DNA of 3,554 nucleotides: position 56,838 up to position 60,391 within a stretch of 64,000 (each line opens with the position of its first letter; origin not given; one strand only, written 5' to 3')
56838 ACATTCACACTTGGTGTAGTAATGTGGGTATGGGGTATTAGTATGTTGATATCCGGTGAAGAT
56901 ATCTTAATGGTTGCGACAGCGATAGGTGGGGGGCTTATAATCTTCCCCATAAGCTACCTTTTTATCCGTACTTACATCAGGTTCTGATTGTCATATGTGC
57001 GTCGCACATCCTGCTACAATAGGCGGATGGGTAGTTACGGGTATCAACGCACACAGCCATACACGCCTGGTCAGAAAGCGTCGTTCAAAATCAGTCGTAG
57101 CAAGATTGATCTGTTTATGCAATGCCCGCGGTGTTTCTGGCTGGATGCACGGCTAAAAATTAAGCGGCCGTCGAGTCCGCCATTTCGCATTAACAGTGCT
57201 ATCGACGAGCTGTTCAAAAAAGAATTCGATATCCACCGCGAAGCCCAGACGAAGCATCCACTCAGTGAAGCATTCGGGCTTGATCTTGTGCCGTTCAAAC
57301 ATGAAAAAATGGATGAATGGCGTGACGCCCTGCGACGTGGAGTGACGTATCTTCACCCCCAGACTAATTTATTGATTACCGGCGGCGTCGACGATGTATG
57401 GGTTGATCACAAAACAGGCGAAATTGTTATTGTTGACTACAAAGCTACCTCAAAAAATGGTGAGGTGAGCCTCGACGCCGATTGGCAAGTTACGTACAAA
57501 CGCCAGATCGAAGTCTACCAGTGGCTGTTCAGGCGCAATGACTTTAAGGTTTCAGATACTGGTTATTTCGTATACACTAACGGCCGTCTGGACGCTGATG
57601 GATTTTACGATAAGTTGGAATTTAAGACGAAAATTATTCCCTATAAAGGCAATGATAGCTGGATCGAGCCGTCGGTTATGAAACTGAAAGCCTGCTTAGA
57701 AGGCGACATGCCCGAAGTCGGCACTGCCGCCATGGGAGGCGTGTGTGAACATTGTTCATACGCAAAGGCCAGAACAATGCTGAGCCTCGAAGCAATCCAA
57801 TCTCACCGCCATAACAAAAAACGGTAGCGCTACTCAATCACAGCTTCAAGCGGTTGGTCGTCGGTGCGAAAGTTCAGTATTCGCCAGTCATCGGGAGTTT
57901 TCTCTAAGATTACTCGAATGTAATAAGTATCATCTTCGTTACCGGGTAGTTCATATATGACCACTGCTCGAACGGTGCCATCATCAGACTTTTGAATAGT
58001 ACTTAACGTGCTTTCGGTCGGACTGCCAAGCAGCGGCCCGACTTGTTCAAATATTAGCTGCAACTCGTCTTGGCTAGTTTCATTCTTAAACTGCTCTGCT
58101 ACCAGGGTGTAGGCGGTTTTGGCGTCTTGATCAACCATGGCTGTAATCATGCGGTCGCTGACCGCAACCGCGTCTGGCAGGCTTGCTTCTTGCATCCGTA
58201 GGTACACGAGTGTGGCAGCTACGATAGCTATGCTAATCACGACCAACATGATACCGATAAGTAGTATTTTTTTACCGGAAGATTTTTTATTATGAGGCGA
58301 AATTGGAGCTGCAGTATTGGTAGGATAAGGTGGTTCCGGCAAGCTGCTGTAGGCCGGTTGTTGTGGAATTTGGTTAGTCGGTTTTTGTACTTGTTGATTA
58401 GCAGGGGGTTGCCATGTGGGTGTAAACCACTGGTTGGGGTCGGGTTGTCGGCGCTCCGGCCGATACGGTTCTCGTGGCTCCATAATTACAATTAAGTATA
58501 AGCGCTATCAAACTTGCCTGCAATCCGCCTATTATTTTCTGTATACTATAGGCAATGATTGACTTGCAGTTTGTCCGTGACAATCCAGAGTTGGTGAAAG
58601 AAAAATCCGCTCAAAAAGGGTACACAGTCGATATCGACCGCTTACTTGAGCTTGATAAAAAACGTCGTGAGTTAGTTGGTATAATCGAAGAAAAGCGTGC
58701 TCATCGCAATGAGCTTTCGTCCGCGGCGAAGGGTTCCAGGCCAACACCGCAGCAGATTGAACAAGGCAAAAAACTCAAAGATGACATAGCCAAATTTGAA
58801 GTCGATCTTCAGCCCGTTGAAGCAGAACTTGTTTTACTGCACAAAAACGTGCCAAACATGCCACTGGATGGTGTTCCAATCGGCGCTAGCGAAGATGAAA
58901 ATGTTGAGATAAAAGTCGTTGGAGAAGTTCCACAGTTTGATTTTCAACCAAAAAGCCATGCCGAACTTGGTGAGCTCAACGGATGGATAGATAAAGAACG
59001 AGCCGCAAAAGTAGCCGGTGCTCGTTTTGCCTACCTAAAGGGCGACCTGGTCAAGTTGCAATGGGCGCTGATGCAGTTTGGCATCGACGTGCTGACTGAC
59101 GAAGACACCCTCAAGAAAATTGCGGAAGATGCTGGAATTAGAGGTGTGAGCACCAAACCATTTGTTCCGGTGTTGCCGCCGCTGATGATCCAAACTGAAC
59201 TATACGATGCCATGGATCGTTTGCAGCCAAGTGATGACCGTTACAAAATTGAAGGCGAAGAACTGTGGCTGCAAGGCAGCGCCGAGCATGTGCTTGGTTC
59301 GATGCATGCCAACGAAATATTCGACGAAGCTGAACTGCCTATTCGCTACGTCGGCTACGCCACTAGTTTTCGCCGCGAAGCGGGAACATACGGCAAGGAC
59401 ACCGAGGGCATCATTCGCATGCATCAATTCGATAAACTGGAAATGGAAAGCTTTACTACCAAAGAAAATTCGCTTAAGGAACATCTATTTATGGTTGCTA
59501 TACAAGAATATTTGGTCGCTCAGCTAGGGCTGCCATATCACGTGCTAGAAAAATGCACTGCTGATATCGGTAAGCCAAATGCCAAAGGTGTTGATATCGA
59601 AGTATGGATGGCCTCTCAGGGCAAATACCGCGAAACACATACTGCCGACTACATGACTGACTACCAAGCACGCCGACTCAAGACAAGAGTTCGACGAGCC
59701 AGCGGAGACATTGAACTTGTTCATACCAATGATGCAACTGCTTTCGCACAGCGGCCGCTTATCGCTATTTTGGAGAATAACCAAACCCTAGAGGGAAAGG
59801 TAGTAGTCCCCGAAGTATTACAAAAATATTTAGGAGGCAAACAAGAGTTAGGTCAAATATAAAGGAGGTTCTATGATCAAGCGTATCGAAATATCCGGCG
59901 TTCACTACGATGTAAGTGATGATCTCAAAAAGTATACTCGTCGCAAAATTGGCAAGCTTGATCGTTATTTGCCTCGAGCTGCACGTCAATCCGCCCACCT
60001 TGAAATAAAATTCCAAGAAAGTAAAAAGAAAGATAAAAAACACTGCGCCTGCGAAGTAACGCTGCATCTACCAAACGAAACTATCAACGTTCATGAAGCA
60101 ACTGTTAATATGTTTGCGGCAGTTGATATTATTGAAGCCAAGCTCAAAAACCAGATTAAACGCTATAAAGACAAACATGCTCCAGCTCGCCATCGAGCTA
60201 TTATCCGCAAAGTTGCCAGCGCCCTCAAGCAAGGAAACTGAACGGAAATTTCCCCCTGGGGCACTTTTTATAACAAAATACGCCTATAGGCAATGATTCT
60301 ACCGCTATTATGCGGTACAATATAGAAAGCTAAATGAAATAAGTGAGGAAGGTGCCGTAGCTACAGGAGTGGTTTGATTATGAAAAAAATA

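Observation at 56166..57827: AT-rich (~35% GC) membrane gene abutting a Cas4-like Fe-S PD-(D/E)XK nuclease: candidate horizontally acquired two-gene defence or DNA-processing module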

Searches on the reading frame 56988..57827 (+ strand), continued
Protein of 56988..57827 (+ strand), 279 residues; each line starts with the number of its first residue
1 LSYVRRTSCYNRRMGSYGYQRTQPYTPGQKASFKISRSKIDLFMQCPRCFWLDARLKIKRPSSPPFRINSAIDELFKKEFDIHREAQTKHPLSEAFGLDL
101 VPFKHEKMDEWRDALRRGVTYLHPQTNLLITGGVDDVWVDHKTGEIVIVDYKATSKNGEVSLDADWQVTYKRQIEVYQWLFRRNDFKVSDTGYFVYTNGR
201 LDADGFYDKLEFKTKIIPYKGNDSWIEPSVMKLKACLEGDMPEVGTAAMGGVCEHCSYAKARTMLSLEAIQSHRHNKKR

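Call 91: search_protein_families(library=padloc, proteins=[L175:3-2186:+, L175:2140-4986:+, L175:4989-5744:+, L175:5747-7033:+, L179:2690-3853:+, L179:3856-4947:+, L179:4995-5666:+, L179:5815-6339:+, L179:6336-7187:+, L179:7191-7751:+], max_evalue=0.001)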
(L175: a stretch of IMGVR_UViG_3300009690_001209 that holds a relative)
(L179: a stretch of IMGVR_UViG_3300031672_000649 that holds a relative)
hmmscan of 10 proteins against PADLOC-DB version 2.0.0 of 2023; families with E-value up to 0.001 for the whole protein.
L175:3-2186:+ (727 aa): 48 families (the best 25 are shown)
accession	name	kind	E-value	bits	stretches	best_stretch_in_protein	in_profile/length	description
PDLC03601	REase_MTase_IIG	-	6.2e-55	184.6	2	167-436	498-776/1110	Type IIG restriction enzyme-methyltransferase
PDLC03612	REase_MTase_IIG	-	1.6e-47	160.4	3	3-240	419-660/1247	Type IIG restriction enzyme-methyltransferase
PDLC03596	REase_MTase_IIG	-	1.4e-34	117.4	3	102-436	538-815/1148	Type IIG restriction enzyme-methyltransferase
PDLC03604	REase_MTase_IIG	-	3.8e-30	102.7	2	91-236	375-507/1011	Type IIG restriction enzyme-methyltransferase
PDLC03348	MTase_II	-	1.8e-26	90.8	1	328-720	347-708/727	Type II methyltransferase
PDLC03629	REase_MTase_IIG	-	2.4e-22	76.6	2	9-211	338-525/1182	Type IIG restriction enzyme-methyltransferase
PDLC03628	REase_MTase_IIG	-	4.1e-21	72.8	1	104-261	493-656/1100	Type IIG restriction enzyme-methyltransferase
PDLC02521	PglX|PglXI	-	4.3e-20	69.3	2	325-478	479-623/1174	PglX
PDLC02525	PglX|PglXI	-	1.4e-19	68.2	2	305-465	431-585/607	PglX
PDLC03338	MTase_II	-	5.8e-18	62.9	1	326-422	244-329/604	Type II methyltransferase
PDLC02643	DrmMI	-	4.1e-15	52.7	2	37-233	550-719/1347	DrmMI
PDLC03600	REase_MTase_IIG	-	5.8e-15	52.3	2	283-461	461-622/1205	Type IIG restriction enzyme-methyltransferase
PDLC03335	MTase_II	-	2.3e-14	51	1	284-504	158-363/607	Type II methyltransferase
PDLC03248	MTase_II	-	5.8e-13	46.4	1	325-442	83-197/521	Type II methyltransferase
PDLC03021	MTase_I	-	5e-12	43.4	1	325-434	270-369/491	Type I methyltransferase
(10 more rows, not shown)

L175:2140-4986:+ (948 aa): 4 families
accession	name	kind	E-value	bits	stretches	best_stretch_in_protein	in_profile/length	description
PDLC02208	Ppl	-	9.5e-29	98.1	2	821-939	777-889/894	-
PDLC04164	AriA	-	2.1e-06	25.5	1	787-885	132-236/253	-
PDLC04135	mad3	-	7.4e-06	23.7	1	362-885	17-327/374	mads_3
PDLC04678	PDC-M49A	-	2.1e-05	21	1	821-901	549-629/681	-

L175:4989-5744:+ (251 aa): 6 families
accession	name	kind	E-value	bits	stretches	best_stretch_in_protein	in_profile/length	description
PDLC01447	Cas4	-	3.3e-10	38.7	1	23-244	4-155/161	"CAS-I,CAS-II,CAS-III,CAS-IV,CAS-V,CAS-VI; acquisition_associated"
PDLC01250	Cas4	-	5.6e-10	37.8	1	96-244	50-165/168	"CAS-I,CAS-II,CAS-III,CAS-IV,CAS-V,CAS-VI; acquisition_associated"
PDLC00943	Cas4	-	2.9e-09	35.1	1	122-244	71-176/180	CRISPR-associated protein Cas4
PDLC00944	Cas4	-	9.2e-09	33.7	1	124-244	71-174/177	Cas4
PDLC02087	Cas4b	-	1.2e-05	23.5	1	114-243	70-185/189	-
PDLC01611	Cas4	-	6e-05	21.4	1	126-244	57-154/158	"CAS-I,CAS-II,CAS-III,CAS-IV,CAS-V,CAS-VI; acquisition_associated"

L175:5747-7033:+ (428 aa): 5 families
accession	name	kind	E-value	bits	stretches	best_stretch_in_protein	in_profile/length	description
PDLC02960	RT-Protease_XI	-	3e-14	50.9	1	130-277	340-484/506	single gene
PDLC02959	RT-Protease_XI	-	1.4e-13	48.7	1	134-277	346-487/510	single gene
PDLC03855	LmuA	-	1.1e-10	39.5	1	124-270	5-161/425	-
PDLC00169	HamA1|HamA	-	1.2e-05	22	1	137-280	26-174/483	DUF1837 domain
PDLC02159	Avs1b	-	5.6e-05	18.6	1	124-285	4-177/1924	-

L179:2690-3853:+ (387 aa): 1 family
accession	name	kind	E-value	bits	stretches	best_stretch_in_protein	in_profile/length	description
PDLC03297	MTase_II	-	1.1e-119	397.7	1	3-324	7-305/332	Type II methyltransferase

L179:3856-4947:+ (363 aa): 4 families
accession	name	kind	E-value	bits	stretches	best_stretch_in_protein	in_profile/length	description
PDLC03418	REase_II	-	1.5e-132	440.2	1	1-360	1-369/372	Type II restriction enzyme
PDLC03877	NsnA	-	1.8e-25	88.1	1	30-158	63-204/385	-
PDLC04027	PD-T4-2_A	-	6.2e-10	36.7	1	30-93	50-114/363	-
PDLC02687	Orf5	-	0.00028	17.8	1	36-127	21-119/543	Orf5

L179:4995-5666:+ (223 aa): 7 families
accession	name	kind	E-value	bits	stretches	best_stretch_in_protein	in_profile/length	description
PDLC00944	Cas4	-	8.7e-11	40.3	1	93-216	59-173/177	Cas4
PDLC01250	Cas4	-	6.9e-09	34.2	1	74-216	38-164/168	"CAS-I,CAS-II,CAS-III,CAS-IV,CAS-V,CAS-VI; acquisition_associated"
PDLC02087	Cas4b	-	7.3e-09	34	1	94-163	70-138/189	-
PDLC00943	Cas4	-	2.1e-08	32.3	1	102-216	71-175/180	CRISPR-associated protein Cas4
PDLC01447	Cas4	-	2.3e-08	32.7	1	4-216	5-154/161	"CAS-I,CAS-II,CAS-III,CAS-IV,CAS-V,CAS-VI; acquisition_associated"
PDLC01611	Cas4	-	7.5e-07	27.6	1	102-214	54-148/158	"CAS-I,CAS-II,CAS-III,CAS-IV,CAS-V,CAS-VI; acquisition_associated"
PDLC01747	Cas1g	-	0.00015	18.5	1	89-154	54-119/523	-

L179:5815-6339:+ (174 aa): 11 families
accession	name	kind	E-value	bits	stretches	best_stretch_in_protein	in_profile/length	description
PDLC00429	ThsB1|ThsB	-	5.1e-74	245.9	1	8-174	1-167/167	TIR-like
PDLC00440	ThsB2|ThsB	-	1.1e-59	199.3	1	8-174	1-169/169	TIR-like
PDLC00421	ThsB1|ThsB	-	5.3e-29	99.2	1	8-163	1-176/180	TIR-like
PDLC00427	ThsB1|ThsB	-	1.4e-19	68.7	1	8-87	1-80/170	TIR-like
PDLC04688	PDC-M50B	-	1.9e-08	32.7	1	16-116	7-107/162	-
PDLC00431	ThsB1|ThsB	-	2.1e-08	32.7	1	13-118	4-108/162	TIR-like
PDLC00418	ThsB1|ThsB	-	5.7e-07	27.5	1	53-116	44-107/155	TIR-like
PDLC00433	ThsB1|ThsB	-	3.6e-06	25.1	1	12-118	3-105/164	TIR-like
PDLC00437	ThsB1|ThsB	-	5.4e-06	24.5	1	47-115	16-82/129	TIR-like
PDLC00428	ThsB1|ThsB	-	0.0002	19.7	1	26-99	24-102/219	TIR-like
PDLC00422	ThsB1|ThsB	-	0.00041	17.9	1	48-94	76-120/194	TIR-like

L179:6336-7187:+ (283 aa): 7 families
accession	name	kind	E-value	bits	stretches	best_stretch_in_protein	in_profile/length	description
PDLC00415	ThsA1|ThsA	-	1.9e-83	278.1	1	8-281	5-276/281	Macro domain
PDLC00439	ThsA2|ThsA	-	1.3e-78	262.3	1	10-281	7-277/282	Macro domain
PDLC00414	ThsA1|ThsA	-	2.1e-46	156.5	1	10-282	18-288/292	Macro domain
PDLC00410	ThsA1|ThsA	-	2.8e-43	146.1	1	16-277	15-275/281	Macro domain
PDLC00413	ThsA1|ThsA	-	1.1e-36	125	1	17-279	9-274/278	Macro domain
PDLC00408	ThsA1|ThsA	-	1.3e-20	72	1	19-273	21-295/297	Macro domain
PDLC00411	ThsA1|ThsA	-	1.2e-15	56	1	57-268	58-265/275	Macro domain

L179:7191-7751:+ (186 aa): 4 families
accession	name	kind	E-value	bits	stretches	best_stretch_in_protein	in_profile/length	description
PDLC00421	ThsB1|ThsB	-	6.7e-67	222.7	1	1-162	1-166/180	TIR-like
PDLC00429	ThsB1|ThsB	-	7.1e-28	95.8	1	1-159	1-140/167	TIR-like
PDLC00440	ThsB2|ThsB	-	7e-18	63.3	1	1-115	1-109/169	TIR-like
PDLC00427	ThsB1|ThsB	-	2.9e-11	41.6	1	1-84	1-76/170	TIR-like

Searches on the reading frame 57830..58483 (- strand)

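Call 69: search_protein_families(library=phrogs, proteins=[window:57830-58483:-], max_evalue=0.01)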
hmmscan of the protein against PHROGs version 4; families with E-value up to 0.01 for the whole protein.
window:57830-58483:- (217 aa): 0 families

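Call 80: search_protein_families(library=pfam, proteins=[window:57830-58483:-], max_evalue=0.001)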
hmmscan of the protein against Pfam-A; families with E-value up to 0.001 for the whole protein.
window:57830-58483:- (217 aa): 1 family
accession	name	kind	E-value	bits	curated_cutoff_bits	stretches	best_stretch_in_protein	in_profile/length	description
PF16156.12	DUF4864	-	0.0003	21.5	27.1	1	106-204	9-106/117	Domain of unknown function (DUF4864)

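Call 81: search_protein_families(library=padloc, proteins=[window:57830-58483:-], max_evalue=0.01)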
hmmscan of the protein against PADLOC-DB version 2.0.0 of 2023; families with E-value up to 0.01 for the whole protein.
window:57830-58483:- (217 aa): 0 families

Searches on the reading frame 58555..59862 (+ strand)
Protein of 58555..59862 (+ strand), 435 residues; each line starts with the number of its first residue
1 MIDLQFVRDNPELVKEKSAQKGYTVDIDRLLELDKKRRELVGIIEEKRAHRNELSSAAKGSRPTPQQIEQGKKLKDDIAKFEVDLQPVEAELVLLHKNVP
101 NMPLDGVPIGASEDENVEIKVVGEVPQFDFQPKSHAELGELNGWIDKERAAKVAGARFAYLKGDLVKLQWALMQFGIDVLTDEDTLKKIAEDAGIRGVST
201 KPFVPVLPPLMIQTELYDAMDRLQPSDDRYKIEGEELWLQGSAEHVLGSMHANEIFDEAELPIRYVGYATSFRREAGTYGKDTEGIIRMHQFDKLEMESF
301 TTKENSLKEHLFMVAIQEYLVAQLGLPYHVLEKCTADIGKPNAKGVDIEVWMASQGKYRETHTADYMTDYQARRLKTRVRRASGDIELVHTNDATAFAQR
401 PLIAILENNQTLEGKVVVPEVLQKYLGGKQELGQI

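Call 80: search_protein_families(library=pfam, proteins=[window:58555-59862:+], max_evalue=0.001)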
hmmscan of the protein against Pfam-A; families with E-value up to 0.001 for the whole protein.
window:58555-59862:+ (435 aa): 2 families
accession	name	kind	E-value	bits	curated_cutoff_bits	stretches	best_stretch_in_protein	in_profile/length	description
PF00587.30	tRNA-synt_2b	-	4e-27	95.9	29.3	1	234-409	8-179/179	tRNA synthetase class II core domain (G, H, P, S and T)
PF02403.27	Seryl_tRNA_N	-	1e-19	71.2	28.2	1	1-103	1-108/108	Seryl-tRNA synthetase N-terminal domain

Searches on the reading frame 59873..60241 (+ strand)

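Call 80: search_protein_families(library=pfam, proteins=[window:59873-60241:+], max_evalue=0.001)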
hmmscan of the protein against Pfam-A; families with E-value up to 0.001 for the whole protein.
window:59873-60241:+ (122 aa): 1 family
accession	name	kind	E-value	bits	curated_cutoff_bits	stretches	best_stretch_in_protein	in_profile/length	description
PF02482.25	Ribosomal_S30AE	-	9.7e-19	68.3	23.7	1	5-102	1-87/88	Sigma 54 modulation protein / S30EA ribosomal protein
